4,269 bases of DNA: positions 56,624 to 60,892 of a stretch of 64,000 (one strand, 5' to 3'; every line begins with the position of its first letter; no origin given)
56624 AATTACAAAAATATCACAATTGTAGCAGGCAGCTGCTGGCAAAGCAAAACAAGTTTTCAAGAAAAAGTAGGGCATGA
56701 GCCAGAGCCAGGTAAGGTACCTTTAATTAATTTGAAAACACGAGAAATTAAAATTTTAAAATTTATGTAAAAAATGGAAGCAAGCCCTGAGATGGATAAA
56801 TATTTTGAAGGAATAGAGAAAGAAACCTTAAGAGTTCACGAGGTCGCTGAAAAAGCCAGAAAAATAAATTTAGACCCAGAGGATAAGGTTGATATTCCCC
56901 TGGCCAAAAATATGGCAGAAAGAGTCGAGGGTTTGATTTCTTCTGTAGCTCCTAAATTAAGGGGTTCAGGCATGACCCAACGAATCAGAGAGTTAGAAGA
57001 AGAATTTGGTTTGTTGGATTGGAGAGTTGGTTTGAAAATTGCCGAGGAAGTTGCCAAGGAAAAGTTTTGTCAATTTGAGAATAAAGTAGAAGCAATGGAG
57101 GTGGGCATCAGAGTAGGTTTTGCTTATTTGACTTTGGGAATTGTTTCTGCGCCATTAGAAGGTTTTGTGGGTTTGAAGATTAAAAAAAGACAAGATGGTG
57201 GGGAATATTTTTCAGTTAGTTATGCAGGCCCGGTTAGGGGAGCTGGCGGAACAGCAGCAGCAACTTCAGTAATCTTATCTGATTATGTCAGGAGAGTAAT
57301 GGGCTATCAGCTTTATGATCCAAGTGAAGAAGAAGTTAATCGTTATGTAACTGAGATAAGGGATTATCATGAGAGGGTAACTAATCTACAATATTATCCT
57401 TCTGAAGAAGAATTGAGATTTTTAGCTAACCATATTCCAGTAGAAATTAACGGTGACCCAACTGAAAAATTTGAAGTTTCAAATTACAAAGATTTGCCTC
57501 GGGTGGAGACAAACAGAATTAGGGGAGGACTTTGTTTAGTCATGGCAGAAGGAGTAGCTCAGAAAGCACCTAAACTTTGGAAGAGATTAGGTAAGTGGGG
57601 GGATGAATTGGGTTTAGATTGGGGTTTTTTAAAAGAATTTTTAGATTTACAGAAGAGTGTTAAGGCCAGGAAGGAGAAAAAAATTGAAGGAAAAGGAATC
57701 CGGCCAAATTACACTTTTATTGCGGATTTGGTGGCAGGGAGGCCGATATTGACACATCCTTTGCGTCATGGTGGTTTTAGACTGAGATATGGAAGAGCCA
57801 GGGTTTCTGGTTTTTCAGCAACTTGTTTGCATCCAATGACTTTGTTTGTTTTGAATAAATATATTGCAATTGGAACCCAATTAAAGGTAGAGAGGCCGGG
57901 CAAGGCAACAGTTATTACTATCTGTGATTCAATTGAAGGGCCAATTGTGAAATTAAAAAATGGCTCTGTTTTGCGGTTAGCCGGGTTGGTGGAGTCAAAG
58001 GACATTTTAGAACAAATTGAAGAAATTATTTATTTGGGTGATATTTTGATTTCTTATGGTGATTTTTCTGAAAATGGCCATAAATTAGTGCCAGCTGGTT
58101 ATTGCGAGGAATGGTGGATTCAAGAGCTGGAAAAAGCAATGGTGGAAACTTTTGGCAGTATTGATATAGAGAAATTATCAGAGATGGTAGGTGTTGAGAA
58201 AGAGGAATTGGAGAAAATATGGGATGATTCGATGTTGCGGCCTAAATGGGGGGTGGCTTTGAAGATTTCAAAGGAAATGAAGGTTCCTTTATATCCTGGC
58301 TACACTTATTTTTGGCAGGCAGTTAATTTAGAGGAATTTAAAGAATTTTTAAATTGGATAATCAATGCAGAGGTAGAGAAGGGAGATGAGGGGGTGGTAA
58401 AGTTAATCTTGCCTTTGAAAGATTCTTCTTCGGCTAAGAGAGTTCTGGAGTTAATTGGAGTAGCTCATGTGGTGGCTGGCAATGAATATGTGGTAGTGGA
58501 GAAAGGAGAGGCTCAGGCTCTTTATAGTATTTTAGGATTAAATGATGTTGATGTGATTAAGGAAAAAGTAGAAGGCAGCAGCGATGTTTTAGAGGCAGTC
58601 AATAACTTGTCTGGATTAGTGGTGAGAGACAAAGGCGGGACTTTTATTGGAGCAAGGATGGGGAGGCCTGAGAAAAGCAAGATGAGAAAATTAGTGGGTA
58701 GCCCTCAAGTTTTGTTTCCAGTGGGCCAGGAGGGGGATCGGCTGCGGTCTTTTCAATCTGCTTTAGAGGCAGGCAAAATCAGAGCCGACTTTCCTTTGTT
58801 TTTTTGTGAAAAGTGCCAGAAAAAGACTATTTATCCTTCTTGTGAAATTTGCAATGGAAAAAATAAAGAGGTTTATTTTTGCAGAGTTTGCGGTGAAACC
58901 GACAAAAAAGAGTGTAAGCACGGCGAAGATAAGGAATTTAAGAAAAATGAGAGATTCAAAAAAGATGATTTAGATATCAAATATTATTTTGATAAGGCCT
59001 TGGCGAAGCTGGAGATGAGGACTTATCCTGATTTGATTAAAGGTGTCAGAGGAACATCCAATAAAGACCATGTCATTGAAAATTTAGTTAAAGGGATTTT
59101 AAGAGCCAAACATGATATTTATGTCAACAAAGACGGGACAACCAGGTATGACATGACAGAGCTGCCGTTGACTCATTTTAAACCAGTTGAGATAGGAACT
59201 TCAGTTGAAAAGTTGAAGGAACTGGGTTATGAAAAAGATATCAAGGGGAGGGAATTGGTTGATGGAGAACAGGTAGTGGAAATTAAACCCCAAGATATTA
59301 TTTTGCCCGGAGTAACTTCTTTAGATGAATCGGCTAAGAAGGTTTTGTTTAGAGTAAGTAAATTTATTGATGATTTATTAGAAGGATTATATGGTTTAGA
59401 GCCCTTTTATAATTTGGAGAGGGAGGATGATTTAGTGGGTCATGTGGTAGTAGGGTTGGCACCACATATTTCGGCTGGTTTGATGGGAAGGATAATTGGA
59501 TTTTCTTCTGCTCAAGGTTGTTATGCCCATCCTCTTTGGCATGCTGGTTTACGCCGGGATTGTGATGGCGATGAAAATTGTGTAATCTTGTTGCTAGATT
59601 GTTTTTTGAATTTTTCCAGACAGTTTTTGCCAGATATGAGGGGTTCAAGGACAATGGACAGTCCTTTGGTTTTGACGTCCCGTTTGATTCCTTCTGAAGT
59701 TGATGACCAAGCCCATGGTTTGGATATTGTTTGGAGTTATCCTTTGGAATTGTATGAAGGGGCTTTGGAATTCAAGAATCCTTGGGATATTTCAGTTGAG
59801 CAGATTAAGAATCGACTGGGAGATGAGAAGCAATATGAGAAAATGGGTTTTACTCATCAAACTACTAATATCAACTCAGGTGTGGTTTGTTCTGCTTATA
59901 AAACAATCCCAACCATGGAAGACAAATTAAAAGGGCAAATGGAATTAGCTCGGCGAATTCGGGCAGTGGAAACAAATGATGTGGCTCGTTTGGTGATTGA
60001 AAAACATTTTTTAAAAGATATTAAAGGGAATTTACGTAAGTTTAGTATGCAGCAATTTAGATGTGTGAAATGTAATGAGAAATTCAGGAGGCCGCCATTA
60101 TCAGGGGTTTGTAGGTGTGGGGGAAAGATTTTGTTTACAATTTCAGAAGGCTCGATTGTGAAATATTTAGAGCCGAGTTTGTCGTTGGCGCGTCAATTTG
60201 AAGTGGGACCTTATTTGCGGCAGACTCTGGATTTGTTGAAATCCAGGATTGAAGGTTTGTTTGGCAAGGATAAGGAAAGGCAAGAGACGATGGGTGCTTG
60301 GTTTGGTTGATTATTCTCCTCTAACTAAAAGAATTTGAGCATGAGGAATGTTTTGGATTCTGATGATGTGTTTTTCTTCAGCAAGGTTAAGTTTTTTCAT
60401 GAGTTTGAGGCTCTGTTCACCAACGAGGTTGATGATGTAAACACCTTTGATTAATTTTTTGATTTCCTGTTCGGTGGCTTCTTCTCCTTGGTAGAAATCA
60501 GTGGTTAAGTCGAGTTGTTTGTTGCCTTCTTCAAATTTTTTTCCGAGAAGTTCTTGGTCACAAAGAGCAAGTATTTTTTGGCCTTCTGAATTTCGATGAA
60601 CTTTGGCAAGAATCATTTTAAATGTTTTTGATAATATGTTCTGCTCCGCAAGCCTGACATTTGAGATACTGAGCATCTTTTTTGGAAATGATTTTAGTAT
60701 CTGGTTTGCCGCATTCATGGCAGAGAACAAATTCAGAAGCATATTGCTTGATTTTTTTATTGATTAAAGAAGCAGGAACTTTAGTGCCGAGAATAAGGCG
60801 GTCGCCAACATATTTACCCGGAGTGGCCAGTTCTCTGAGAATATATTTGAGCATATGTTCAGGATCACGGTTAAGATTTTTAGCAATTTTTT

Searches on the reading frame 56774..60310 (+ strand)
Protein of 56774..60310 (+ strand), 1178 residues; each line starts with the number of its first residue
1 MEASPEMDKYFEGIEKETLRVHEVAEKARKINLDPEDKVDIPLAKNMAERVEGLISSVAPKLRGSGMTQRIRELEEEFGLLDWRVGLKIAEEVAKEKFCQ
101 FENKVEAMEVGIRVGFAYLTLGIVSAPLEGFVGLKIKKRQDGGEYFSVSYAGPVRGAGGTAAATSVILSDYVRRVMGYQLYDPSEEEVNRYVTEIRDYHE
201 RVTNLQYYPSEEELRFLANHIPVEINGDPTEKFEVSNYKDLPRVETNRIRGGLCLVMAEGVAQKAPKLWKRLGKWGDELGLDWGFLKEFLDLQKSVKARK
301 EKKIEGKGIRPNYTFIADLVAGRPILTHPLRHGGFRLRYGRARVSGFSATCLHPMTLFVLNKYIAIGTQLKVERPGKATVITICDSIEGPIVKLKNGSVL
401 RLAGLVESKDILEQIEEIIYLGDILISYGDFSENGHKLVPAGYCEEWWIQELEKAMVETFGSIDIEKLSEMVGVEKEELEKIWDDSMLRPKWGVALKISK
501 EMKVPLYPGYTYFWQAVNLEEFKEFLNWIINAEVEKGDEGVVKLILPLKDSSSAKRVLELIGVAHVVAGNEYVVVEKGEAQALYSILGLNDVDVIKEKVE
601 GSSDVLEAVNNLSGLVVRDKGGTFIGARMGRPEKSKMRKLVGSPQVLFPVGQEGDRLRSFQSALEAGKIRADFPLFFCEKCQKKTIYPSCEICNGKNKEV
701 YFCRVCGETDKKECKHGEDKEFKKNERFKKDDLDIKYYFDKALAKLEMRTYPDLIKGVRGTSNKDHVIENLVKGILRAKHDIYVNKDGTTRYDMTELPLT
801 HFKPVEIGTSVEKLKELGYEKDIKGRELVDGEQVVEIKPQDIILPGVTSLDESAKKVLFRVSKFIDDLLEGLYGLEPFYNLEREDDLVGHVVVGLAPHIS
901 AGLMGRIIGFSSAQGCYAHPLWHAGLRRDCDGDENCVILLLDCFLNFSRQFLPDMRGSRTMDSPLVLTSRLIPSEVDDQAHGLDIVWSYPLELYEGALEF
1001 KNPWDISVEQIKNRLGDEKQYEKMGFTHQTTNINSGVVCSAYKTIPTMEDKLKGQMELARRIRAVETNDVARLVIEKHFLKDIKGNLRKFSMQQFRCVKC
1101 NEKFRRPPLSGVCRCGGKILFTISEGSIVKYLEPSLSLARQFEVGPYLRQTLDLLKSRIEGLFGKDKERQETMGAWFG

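Call 4: search_protein_families(library=pfam, proteins=[window:56774-60310:+])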
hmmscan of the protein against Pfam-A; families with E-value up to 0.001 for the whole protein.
window:56774-60310:+ (1178 aa): 3 families
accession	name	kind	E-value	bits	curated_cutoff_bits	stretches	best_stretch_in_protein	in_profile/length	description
PF24846.1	PolC_DP2_cat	-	4.7e-123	410.3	24.3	1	752-1051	5-299/299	DNA polymerase II large subunit DP2, catalytic domain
PF24844.1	PolC_DP2_central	-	4.8e-116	388.2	24.3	1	307-708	6-368/372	DNA polymerase II large subunit DP2, central domain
PF03833.19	PolC_DP2_N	-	1.6e-89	300.1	24.3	1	9-290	1-269/271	DNA polymerase II large subunit DP2, N-terminal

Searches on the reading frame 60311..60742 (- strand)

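Call 4: search_protein_families(library=pfam, proteins=[window:60311-60742:-])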
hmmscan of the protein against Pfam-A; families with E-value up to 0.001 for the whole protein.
window:60311-60742:- (143 aa): 1 family
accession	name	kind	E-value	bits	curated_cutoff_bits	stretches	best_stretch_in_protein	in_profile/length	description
PF04242.18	DUF424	-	2.3e-21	76.3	25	1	52-138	3-90/92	Protein of unknown function (DUF424)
